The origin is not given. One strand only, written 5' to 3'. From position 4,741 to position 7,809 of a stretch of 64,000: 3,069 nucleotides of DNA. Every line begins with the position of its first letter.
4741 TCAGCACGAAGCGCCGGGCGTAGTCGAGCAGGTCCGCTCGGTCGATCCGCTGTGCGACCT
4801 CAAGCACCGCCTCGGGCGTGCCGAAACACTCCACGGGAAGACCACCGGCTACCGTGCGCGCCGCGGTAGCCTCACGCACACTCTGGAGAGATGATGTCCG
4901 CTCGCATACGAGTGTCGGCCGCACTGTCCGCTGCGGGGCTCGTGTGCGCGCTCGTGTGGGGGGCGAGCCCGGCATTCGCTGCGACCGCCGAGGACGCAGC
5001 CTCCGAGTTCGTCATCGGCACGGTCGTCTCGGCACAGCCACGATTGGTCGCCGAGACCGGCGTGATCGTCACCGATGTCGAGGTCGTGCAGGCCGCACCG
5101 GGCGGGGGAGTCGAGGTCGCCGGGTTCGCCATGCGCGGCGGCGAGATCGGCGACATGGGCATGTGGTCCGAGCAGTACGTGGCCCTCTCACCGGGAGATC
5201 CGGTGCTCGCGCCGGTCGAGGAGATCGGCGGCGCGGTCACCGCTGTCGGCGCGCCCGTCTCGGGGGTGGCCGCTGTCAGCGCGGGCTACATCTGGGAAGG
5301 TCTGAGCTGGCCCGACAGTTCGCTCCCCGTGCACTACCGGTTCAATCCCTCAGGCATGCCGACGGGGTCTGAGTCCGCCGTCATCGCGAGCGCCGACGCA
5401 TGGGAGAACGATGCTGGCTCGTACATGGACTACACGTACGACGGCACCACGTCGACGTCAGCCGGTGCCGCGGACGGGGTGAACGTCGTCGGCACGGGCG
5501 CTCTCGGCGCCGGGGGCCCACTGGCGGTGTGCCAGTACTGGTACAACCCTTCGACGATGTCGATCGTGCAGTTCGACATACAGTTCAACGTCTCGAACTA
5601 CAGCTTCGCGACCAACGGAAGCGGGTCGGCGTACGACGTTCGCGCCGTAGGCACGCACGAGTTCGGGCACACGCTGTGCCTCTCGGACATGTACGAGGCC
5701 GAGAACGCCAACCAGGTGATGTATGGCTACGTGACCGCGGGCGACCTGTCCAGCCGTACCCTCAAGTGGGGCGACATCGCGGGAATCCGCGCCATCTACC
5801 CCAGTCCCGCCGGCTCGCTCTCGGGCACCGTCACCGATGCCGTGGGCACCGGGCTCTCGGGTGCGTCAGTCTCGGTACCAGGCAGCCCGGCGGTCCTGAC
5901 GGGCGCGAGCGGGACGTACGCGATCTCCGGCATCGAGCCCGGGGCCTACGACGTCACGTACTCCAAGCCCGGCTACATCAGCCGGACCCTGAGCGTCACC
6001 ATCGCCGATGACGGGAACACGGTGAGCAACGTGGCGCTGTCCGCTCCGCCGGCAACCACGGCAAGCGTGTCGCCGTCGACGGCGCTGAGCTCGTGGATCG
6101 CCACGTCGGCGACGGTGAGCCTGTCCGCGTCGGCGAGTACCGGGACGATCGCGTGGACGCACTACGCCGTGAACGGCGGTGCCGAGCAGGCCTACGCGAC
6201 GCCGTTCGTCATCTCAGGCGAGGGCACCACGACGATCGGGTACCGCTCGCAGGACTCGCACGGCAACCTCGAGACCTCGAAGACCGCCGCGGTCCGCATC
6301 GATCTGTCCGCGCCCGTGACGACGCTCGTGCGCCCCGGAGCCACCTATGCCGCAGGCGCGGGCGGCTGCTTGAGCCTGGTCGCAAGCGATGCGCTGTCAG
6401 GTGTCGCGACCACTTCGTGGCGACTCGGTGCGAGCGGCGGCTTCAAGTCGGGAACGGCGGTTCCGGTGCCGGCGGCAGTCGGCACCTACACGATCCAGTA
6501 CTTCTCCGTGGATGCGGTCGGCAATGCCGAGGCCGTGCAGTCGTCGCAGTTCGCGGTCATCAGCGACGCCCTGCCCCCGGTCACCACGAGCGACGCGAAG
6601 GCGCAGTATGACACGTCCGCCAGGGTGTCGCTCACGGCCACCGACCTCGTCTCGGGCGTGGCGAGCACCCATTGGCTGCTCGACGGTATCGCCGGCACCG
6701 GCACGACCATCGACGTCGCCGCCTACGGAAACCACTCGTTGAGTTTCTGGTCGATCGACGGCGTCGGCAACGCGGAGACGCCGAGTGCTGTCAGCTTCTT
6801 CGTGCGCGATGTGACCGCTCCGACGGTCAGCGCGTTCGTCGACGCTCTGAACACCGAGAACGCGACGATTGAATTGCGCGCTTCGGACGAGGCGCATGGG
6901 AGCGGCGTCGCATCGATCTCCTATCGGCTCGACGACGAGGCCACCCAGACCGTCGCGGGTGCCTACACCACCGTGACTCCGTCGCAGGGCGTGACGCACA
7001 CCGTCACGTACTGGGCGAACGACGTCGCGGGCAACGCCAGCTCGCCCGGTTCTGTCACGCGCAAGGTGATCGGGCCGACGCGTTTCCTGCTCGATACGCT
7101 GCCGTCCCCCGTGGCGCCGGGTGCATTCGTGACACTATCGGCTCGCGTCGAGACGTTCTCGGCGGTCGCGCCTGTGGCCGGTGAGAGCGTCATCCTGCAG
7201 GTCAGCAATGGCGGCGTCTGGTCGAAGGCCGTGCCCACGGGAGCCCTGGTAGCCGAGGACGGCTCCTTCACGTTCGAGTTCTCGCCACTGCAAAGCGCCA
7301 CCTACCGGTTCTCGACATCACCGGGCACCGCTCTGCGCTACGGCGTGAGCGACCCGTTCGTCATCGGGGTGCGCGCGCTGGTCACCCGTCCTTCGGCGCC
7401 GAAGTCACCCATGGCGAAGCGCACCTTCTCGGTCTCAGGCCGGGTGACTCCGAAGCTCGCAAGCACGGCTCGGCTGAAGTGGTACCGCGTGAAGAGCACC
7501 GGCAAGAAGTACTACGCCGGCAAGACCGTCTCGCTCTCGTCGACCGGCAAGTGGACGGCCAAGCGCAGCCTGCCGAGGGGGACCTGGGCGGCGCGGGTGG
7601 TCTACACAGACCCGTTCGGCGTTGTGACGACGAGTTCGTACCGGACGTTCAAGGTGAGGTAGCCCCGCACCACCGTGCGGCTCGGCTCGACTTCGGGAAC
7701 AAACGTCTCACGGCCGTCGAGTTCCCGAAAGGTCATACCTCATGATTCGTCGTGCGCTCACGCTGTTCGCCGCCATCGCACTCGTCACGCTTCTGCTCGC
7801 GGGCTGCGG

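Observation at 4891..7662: Two different zinc-protease heads grafted on the same ~540-aa Ig-repeat stalk (domain shuffling)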

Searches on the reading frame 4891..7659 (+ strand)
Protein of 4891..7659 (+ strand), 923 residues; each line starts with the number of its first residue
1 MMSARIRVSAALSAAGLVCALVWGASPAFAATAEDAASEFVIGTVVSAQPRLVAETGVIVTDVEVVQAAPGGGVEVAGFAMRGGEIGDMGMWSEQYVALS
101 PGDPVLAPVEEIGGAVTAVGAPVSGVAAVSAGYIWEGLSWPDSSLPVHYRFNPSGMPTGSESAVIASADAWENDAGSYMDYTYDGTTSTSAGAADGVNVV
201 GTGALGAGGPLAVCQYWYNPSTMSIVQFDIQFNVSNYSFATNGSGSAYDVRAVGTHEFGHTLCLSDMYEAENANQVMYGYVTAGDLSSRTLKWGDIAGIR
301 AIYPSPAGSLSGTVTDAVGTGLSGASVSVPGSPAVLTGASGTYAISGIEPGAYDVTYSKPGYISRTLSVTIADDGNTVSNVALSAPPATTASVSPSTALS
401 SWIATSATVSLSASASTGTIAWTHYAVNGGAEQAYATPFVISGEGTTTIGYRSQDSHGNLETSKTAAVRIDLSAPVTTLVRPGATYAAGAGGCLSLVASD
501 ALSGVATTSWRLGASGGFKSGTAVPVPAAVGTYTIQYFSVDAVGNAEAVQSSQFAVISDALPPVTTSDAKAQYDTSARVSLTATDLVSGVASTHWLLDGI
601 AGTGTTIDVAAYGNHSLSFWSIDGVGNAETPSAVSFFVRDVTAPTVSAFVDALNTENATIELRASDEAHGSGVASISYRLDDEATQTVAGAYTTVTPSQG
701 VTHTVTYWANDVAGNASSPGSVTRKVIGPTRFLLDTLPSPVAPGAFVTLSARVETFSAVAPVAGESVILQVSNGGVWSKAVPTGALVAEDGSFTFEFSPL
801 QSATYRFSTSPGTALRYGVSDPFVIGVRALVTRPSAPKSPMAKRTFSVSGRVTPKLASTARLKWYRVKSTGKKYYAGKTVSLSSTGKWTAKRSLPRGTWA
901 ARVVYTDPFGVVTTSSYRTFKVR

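Call 4: search_protein_families(library=pfam, proteins=[window:4891-7659:+], max_evalue=0.1)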
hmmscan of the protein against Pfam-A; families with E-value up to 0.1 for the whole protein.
window:4891-7659:+ (923 aa): 10 families
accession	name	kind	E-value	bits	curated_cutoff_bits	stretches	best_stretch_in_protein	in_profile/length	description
PF13620.12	CarboxypepD_reg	-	7.1e-13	49.2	32.3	1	309-383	1-81/82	Carboxypeptidase regulatory-like domain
PF13715.12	CarbopepD_reg_2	-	1.1e-08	35.4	32.2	1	310-383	1-76/88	CarboxypepD_reg-like domain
PF00413.30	Peptidase_M10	-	2.2e-05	24.8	24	1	230-303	88-158/159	Matrixin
PF13750.12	Big_3_3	-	0.00041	20.5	27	0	612-661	14-63/157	Bacterial Ig-like domain (group 3)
PF19077.6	Big_13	-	0.0014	19.5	27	0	880-922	56-100/102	Bacterial Ig-like domain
PF17210.9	SdrD_B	-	0.01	16.5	29.7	1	334-374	41-81/112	SdrD B-like domain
PF09430.16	EMC7_beta-sandw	-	0.012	16.2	26.6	0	334-382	22-70/122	ER membrane protein complex subunit 7, beta-sandwich domain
PF02494.22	HYR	-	0.025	15.4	21.7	0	700-722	57-77/81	HYR domain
PF20608.4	Phage_tube_C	-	0.043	14.6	24.1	0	334-373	40-80/82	Phage tail tube protein C-terminal domain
PF17802.7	SpaA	-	0.058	14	23.1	0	321-379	15-84/91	Prealbumin-like fold domain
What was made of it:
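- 5281..5805 (+): A: catalytic head, matrixin-like (aa ~131-305). The zinc motif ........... is at aa 256-266 (nt 5656-5688) and the Met-turn VMYG at aa 276-279. Pfam PF00413 scores 24.8 bits against a cut-off of 24.0 (call 4).
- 5815..6039 (+): A: CarboxypepD_reg beta-sandwich adaptor (aa 309-383). PF13620 scores 49.2 bits against a cut-off of 32.3 (call 4).
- On Matrixin, Pfam PF00413 / MEROPS M10A (head A): 24.8 bits against a cut-off of 24.0, which is marginal, on aa 230-303 only (call 4).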

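Call 9: search_protein_families(library=ncbifam, proteins=[window:4891-7659:+], max_evalue=0.1)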
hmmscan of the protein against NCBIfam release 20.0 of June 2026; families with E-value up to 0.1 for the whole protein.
window:4891-7659:+ (923 aa): 4 families
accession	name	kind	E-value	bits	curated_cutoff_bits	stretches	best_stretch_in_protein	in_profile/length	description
NF047446.1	barrel_OmpL47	domain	2.3e-51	172.1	40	4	404-470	2-68/68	OmpL47-type beta-barrel domain-containing protein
NF047441.1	Lepto_OmpL47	equivalog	1.2e-21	77.8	250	1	395-646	63-329/336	multi-beta-barrel domain surface protein OmpL47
NF041905.1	MXAN_2677_2678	equivalog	1.8e-10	40.3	250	1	211-309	134-240/283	myxosortase-dependent metalloprotease, MXAN_2677/MXAN_2678 family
TIGR03296.1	M6dom_TIGR03296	domain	0.00042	20.3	110.8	1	174-274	86-190/286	M6 family metalloprotease domain-containing protein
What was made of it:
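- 6046..7074 (+): A: four OmpL47-type repeats, R1 6046-6309, R2 6310-6573, R3 6574-6816 and R4 6817-7074. NF047446 scores 172 bits in 4 stretches (call 9).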

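Call 12: find_homologous_proteins(query=window:4891-7659:+)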
Query window:4891-7659:+ (923 aa): 35 proteins with E <= 0.001 among 8000 candidates.
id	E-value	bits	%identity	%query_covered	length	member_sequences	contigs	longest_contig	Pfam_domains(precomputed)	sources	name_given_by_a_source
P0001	0.0e+0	1979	100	100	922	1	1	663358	PF00413.31,PF13715.13,PF13620.13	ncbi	-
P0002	4.4e-145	503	46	52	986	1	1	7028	PF08308.18,PF17802.8,PF00775.28,PF13620.13,PF20608.5,PF17210.10,PF13715.13,PF25020.2,PF02369.23,PF14686.13,PF15976.12,PF09430.17,PF22904.4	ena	-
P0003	5.9e-145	503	45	51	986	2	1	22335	PF08308.18,PF17802.8,PF00775.28,PF13620.13,PF20608.5,PF17210.10,PF13715.13,PF25020.2,PF14686.13,PF15976.12,PF09430.17,PF22904.4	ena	-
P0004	7.4e-133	463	52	43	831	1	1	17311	PF13715.13,PF17789.8,PF25020.2,PF02369.23,PF08308.18,PF17802.8,PF13620.13,PF22904.4,PF17210.10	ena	-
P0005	5.3e-110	387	40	70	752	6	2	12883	PF00413.31,PF13715.13,PF25020.2,PF14686.13,PF08308.18,PF17802.8,PF13620.13,PF09430.17,PF22904.4,PF17210.10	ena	-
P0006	2.2e-107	378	42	60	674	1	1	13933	PF00413.31,PF13715.13,PF25020.2,PF13620.13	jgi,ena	-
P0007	2.0e-100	355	40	63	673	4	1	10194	PF00413.31,PF13715.13,PF08308.18,PF17802.8,PF13620.13,PF22904.4,PF17210.10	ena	-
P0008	1.9e-96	342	47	42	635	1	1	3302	PF13715.13,PF13620.13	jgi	-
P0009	2.6e-94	335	39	67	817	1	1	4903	PF17963.8,PF17892.8,PF17803.8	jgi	jgi:VCBS repeat-containing protein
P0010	3.0e-94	335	49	41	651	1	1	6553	PF13715.13,PF18885.7,PF13620.13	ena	-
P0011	4.7e-94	334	41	59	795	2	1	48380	PF17963.8,PF17892.8,PF17803.8,PF19076.7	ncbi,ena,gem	ncbi:MAG: Ig-like domain-containing protein [Coriobacteriia bacterium]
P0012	3.6e-88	315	51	33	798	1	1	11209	PF17963.8,PF17892.8,PF17803.8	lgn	-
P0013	9.2e-86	307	53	33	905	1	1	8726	PF17963.8,PF17892.8,PF17803.8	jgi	jgi:VCBS repeat-containing protein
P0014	1.1e-80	290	53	33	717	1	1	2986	PF17963.8,PF17892.8,PF17803.8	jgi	jgi:VCBS repeat-containing protein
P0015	1.8e-79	286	41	47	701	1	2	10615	PF00413.31,PF17963.8,PF17892.8,PF17803.8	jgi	jgi:VCBS repeat-containing protein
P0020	3.2e-31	126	47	18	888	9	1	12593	PF00413.31,PF00963.25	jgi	-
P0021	5.5e-26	109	33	38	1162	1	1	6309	PF02494.23,PF24893.1,PF19077.7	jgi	jgi:HYR domain-containing protein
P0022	8.3e-23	99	40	9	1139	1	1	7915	PF13715.13,PF14686.13,PF12985.14,PF08308.18,PF00149.34,PF15976.12,PF17802.8,PF13620.13,PF09430.17,PF22904.4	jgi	jgi:hypothetical protein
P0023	5.7e-22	96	35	25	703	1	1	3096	PF00413.31,PF20009.5,PF24489.2,PF00041.28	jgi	-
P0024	4.1e-15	73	34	27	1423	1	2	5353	PF17802.8,PF13620.13,PF22904.4,PF17210.10,PF00041.28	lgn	-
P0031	5.3e-10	56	36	9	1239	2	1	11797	PF07495.20,PF03471.23,PF08308.18,PF17802.8,PF23193.2,PF00775.28,PF13620.13,PF17210.10,PF13715.13,PF01060.30,PF11974.15,PF14686.13,PF09430.17,PF22904.4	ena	-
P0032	3.4e-8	50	36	15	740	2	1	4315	PF22352.3,PF00801.27,PF17963.8,PF00775.28,PF13620.13,PF17210.10,PF18911.7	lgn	-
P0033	4.0e-7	47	32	18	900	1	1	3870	PF00413.31,PF01833.31,PF07581.18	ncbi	-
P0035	5.4e-4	36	34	7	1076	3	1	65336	PF07646.22,PF09118.18,PF16371.13,PF08308.18,PF17802.8,PF01344.32,PF13620.13,PF13715.13,PF25020.2,PF07250.18,PF14686.13,PF15976.12,PF09430.17,PF22904.4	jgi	-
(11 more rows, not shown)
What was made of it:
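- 4891..7662 (+): Gene A: secreted matrixin-like zinc metalloprotease with the six-domain tail (923 aa). A 100% identical protein (P0001, 922 aa, starting at the second Met) exists in NCBI data (call 12).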

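Call 16: find_encoding_contigs(protein=P0001, flank=3000, max_places=3)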
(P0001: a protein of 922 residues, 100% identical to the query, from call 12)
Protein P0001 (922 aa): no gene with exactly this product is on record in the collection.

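Call 18: list_cluster_members(proteins=[P0001, P0041, P0037, P0011])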
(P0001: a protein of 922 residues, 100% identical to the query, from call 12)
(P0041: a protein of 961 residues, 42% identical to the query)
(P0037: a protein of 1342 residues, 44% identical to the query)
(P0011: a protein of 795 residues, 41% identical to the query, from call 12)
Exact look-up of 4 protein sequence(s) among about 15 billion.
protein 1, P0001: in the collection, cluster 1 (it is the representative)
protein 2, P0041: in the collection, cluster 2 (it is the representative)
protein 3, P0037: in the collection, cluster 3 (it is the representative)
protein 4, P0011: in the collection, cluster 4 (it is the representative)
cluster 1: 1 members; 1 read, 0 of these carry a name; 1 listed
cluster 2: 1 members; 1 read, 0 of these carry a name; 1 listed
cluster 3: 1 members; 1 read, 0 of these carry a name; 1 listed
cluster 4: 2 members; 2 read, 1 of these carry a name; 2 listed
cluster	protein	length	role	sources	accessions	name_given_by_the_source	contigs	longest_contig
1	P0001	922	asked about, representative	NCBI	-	-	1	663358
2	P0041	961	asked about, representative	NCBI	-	-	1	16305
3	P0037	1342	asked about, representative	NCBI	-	-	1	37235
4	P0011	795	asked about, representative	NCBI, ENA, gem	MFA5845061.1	MAG: Ig-like domain-containing protein [Coriobacteriia bacterium]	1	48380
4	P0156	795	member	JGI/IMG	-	-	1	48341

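Call 51: search_protein_families(library=pfam, proteins=[P0005, P0009, P0012, P0002], max_evalue=0.001)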
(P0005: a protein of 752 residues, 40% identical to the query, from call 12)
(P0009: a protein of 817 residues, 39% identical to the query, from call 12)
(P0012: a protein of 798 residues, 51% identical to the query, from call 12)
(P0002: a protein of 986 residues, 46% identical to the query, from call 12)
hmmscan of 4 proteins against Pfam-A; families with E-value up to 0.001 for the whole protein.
P0005 (752 aa): 11 families
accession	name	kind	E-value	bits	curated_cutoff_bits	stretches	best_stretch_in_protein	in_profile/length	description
PF13620.12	CarboxypepD_reg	-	1.3e-33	115.6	32.3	3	403-474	1-78/82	Carboxypeptidase regulatory-like domain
PF13715.12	CarbopepD_reg_2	-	5.1e-30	103.8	32.2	3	324-394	1-73/88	CarboxypepD_reg-like domain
PF08308.17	PEGA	-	1.2e-13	51.2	20.8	1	417-476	11-66/71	PEGA domain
PF17210.9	SdrD_B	-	3.2e-10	40.6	29.7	0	346-378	39-72/112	SdrD B-like domain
PF17802.7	SpaA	-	5.5e-10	39.7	23.1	0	345-383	32-72/91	Prealbumin-like fold domain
PF09430.16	EMC7_beta-sandw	-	1.1e-06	29.3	26.6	0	348-403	22-77/122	ER membrane protein complex subunit 7, beta-sandwich domain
PF11008.14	DUF2846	-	6.6e-06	26.6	34.3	0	414-465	19-68/92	Protein of unknown function (DUF2846)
PF00413.30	Peptidase_M10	-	1.1e-05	25.8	24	1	254-315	100-158/159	Matrixin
PF25020.1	TTR_TEN1-4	-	1.8e-05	25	27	0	321-391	6-79/86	Teneurin TTR-like domain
PF14686.12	fn3_3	-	1.8e-05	24.9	24.4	0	510-539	30-59/75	Polysaccharide lyase family 4, domain II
PF16371.11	MetallophosN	-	0.00067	20.3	35.6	0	326-381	1-54/77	N terminal of Calcineurin-like phosphoesterase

P0009 (817 aa): 5 families
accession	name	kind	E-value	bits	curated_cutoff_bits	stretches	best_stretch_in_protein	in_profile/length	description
PF17963.7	Big_9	-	8e-67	222.6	23.6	3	435-526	1-89/89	Bacterial Ig domain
PF17892.7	Cadherin_5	-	1.1e-63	211.5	26.5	3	434-528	1-98/98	Cadherin-like domain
PF17803.7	Cadherin_4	-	1.5e-59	198.8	25.1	3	426-495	2-71/71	Bacterial cadherin-like domain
PF00413.30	Peptidase_M10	-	8.9e-05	22.8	24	1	268-334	96-158/159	Matrixin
PF19076.6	CshA_repeat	-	0.00045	21.3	27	0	467-513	44-89/103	Surface adhesin CshA repetitive domain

P0012 (798 aa): 6 families
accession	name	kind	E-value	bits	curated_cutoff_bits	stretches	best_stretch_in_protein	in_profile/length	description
PF17963.7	Big_9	-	8.9e-65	216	23.6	3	417-507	1-88/89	Bacterial Ig domain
PF17892.7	Cadherin_5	-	5.5e-57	190.1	26.5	3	321-414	2-98/98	Cadherin-like domain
PF17803.7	Cadherin_4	-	2.1e-54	182.4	25.1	3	408-477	2-71/71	Bacterial cadherin-like domain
PF16184.11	Cadherin_3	-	3.7e-05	24.1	25.5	0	359-413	37-106/106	Cadherin-like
PF13305.11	TetR_C_33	-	0.00056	21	26.8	0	441-477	52-88/103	Tetracyclin repressor-like, C-terminal domain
PF19076.6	CshA_repeat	-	0.00087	20.4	27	0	451-487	46-81/103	Surface adhesin CshA repetitive domain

P0002 (986 aa): 14 families
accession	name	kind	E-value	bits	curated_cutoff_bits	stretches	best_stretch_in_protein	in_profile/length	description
PF13620.12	CarboxypepD_reg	-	7.5e-81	267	32.3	7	405-477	1-79/82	Carboxypeptidase regulatory-like domain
PF13715.12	CarbopepD_reg_2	-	4.2e-74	245.1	32.2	7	326-396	1-73/88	CarboxypepD_reg-like domain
PF08308.17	PEGA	-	2.2e-23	82.3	20.8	2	339-397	11-65/71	PEGA domain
PF17802.7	SpaA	-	3e-17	63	23.1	0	666-716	22-84/91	Prealbumin-like fold domain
PF17210.9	SdrD_B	-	3.7e-16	59.8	29.7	0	334-397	20-91/112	SdrD B-like domain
PF09430.16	EMC7_beta-sandw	-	2.5e-11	44.3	26.6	0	663-735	12-85/122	ER membrane protein complex subunit 7, beta-sandwich domain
PF15976.11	CooC_C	-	5.2e-11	42.9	29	0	803-842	17-55/93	CS1-pili formation C-terminal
PF00775.27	Dioxygenase_C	-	4.5e-10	39.7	27.3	0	803-824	30-51/182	Dioxygenase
PF02369.22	Big_1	-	1.1e-09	38.6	34.9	0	396-466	11-91/93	Bacterial Ig-like domain (group 1)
PF14686.12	fn3_3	-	1.7e-09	37.8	24.4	0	675-715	31-73/75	Polysaccharide lyase family 4, domain II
PF25020.1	TTR_TEN1-4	-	6.8e-09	36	27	0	487-552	9-77/86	Teneurin TTR-like domain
PF20608.4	Phage_tube_C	-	1e-06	29.5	24.1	0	511-549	40-79/82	Phage tail tube protein C-terminal domain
PF16371.11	MetallophosN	-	1.3e-05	25.8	35.6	0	408-466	1-57/77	N terminal of Calcineurin-like phosphoesterase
PF12985.13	DUF3869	-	0.00092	19.8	24.5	0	481-549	2-69/85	Domain of unknown function (DUF3869)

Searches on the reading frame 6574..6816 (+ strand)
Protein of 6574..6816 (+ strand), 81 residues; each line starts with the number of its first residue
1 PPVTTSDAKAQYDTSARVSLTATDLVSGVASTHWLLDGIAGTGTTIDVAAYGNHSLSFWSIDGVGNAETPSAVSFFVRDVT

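Call 79: search_solved_structures(query=A7, max_evalue=1, show_alignments=1)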
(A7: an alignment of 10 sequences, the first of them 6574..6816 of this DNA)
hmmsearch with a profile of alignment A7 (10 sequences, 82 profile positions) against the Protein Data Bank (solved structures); distinct sequences matched with E-value up to 1: 8.
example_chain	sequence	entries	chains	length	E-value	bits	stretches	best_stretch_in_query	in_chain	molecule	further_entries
1e07_A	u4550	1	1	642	0.00054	23.3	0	6-78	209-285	CARCINOEMBRYONIC ANTIGEN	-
9x9r_A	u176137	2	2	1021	0.0038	20.6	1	2-81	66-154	Chitodextrinase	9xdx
6bt9_A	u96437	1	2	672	0.033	17.6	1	1-80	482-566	Chitinase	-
3pe9_A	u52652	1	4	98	0.065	16.7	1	16-81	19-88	Fibronectin(III)-like module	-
1k85_A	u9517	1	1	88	0.18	15.3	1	1-75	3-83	CHITINASE A1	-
3pdd_A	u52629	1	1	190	0.2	15.1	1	15-81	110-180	Glycoside hydrolase, family 9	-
2kpn_A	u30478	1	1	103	0.45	14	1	41-81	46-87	Bacillolysin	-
2yn3_A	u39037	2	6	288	0.67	13.4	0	26-81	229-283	PUTATIVE INNER MEMBRANE PROTEIN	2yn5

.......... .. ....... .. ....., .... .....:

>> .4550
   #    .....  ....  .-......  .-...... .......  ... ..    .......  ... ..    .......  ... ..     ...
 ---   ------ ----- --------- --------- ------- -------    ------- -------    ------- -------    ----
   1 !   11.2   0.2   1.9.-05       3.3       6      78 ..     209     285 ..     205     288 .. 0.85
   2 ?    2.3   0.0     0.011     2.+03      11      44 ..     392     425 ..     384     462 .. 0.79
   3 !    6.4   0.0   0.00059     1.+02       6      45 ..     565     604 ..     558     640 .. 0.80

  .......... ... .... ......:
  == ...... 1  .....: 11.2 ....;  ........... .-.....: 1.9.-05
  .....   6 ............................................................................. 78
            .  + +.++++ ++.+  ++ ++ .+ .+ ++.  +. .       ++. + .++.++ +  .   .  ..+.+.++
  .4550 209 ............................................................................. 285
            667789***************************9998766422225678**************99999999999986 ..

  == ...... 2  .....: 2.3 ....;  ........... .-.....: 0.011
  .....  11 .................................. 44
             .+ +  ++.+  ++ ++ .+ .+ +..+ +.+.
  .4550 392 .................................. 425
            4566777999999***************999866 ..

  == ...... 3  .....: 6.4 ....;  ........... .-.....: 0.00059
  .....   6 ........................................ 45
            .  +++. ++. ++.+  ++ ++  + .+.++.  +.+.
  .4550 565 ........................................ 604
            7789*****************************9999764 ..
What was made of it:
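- A profile gives only weak Ig/FN3 hits (call 79). The repeat profile weakly matches FN3-like modules of chitinases and chitodextrinase, E 0.004-0.2 (call 79).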
